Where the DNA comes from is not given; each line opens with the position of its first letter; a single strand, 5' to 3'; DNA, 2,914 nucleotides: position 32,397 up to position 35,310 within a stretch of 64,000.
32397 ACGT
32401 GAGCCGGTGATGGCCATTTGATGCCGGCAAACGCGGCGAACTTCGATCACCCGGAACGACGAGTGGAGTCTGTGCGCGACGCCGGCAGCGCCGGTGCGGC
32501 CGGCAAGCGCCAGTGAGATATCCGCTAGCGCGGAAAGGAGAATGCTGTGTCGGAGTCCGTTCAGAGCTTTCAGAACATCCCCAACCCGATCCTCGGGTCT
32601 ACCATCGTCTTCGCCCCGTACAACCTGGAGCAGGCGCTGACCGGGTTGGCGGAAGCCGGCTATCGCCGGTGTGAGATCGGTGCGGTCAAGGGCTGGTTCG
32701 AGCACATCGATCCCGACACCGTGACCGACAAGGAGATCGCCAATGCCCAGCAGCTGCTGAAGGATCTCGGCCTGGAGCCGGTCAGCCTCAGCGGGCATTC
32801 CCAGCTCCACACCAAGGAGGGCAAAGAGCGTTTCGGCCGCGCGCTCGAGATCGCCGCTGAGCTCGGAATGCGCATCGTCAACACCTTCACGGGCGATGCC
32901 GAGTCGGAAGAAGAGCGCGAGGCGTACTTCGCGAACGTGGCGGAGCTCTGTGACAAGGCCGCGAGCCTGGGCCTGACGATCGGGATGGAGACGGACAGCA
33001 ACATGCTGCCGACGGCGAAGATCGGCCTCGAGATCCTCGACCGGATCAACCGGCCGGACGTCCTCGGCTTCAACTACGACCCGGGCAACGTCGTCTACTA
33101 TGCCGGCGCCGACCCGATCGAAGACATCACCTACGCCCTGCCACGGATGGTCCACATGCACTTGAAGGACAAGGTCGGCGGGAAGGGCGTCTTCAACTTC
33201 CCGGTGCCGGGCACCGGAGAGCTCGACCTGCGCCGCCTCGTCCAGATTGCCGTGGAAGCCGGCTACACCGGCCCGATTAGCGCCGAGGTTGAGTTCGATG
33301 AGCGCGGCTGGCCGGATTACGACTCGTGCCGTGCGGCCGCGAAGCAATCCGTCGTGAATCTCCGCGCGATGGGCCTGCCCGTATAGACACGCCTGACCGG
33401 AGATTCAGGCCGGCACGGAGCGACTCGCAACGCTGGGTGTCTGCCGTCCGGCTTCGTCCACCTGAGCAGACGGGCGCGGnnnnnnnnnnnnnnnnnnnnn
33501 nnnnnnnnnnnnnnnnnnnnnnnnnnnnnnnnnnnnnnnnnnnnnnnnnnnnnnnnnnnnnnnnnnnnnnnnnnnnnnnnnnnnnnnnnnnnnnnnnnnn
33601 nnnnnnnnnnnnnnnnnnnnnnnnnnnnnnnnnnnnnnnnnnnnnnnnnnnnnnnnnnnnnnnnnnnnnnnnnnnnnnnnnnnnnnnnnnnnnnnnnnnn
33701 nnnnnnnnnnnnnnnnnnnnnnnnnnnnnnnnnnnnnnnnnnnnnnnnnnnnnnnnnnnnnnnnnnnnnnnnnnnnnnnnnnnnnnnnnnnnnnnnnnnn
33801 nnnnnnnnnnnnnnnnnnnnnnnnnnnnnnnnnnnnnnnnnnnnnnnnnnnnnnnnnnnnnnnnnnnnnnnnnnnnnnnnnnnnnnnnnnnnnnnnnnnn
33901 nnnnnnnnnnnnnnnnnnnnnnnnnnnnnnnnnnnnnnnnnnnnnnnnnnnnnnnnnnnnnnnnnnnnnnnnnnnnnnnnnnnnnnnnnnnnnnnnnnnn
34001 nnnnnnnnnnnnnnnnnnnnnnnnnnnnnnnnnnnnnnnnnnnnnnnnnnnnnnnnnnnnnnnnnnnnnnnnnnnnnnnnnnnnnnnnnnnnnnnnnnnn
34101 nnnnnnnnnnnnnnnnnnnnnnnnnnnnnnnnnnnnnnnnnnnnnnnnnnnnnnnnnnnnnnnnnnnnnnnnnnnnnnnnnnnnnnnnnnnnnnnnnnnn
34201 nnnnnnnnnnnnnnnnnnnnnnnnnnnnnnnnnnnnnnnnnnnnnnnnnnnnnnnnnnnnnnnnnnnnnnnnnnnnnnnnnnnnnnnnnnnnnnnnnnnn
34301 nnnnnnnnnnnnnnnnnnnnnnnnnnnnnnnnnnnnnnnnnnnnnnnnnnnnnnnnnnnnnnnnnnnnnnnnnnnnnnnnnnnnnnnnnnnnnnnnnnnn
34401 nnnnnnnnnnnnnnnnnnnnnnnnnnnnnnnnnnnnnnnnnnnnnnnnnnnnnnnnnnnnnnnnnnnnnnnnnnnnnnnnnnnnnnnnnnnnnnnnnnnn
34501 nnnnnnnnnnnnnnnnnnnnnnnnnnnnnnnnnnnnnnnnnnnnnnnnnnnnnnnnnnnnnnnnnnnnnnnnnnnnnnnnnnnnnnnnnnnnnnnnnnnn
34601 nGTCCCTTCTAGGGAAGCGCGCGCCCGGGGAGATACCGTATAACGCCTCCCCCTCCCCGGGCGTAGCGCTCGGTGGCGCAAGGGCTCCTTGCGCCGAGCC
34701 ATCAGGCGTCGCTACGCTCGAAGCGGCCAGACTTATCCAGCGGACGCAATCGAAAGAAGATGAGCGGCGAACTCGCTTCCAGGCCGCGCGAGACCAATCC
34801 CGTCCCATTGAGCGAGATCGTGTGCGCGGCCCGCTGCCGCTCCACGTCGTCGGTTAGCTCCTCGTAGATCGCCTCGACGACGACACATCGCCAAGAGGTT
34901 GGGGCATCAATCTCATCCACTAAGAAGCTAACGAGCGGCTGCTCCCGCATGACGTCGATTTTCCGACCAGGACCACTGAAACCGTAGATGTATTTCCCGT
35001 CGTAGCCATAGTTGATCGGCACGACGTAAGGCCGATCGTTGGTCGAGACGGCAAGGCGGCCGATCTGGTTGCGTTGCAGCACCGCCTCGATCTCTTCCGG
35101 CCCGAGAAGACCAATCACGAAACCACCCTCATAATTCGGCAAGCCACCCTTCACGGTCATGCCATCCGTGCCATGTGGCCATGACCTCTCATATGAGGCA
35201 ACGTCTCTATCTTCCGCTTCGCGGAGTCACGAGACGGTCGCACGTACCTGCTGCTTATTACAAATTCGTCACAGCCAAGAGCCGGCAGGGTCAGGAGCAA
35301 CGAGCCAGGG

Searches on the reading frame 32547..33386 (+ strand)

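Call 7: search_protein_families(library=pfam, proteins=[window:32547-33386:+], max_evalue=0.01)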
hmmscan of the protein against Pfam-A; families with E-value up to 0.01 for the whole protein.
window:32547-33386:+ (279 aa): 1 family
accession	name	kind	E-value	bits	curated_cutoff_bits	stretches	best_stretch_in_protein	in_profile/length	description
PF01261.30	AP_endonuc_2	-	1.1e-31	110.8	31.1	1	34-255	4-239/249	Xylose isomerase-like TIM barrel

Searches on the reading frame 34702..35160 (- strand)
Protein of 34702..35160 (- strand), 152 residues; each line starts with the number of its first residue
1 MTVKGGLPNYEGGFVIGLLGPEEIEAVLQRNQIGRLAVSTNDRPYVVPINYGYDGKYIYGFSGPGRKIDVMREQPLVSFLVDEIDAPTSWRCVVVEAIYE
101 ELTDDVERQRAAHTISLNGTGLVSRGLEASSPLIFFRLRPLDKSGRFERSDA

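Call 7: search_protein_families(library=pfam, proteins=[window:34702-35160:-], max_evalue=0.01)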
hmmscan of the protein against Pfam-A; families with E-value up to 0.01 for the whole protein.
window:34702-35160:- (152 aa): 2 families
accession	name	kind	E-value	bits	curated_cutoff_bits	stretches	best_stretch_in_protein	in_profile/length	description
PF12900.13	Pyridox_ox_2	-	1.2e-18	67.8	27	1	22-115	3-103/140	Pyridoxamine 5'-phosphate oxidase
PF01243.27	PNPOx_N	-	1.2e-06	29.3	28.1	1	22-111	3-85/120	Pyridoxamine 5'-phosphate oxidase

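Call 72: search_protein_families(library=ncbifam, proteins=[window:34702-35160:-], max_evalue=0.00001)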
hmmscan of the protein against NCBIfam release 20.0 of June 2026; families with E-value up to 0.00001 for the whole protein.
window:34702-35160:- (152 aa): 3 families
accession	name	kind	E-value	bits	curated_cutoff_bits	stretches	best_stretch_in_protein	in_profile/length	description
NF000261.1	NimABCDEF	equivalog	6.4e-09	35.9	260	1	18-114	11-115/153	NimABCDEF family 5-nitroimidazole reductase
TIGR04023.1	PPOX_MSMEG_5819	subfamily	2.2e-06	27.6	85.6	1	26-119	7-107/115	PPOX class F420-dependent oxidoreductase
NF000262.1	NimIJ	equivalog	4.2e-06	26.9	270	1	21-113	13-113/151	NimIJ family nitroimidazole resistance protein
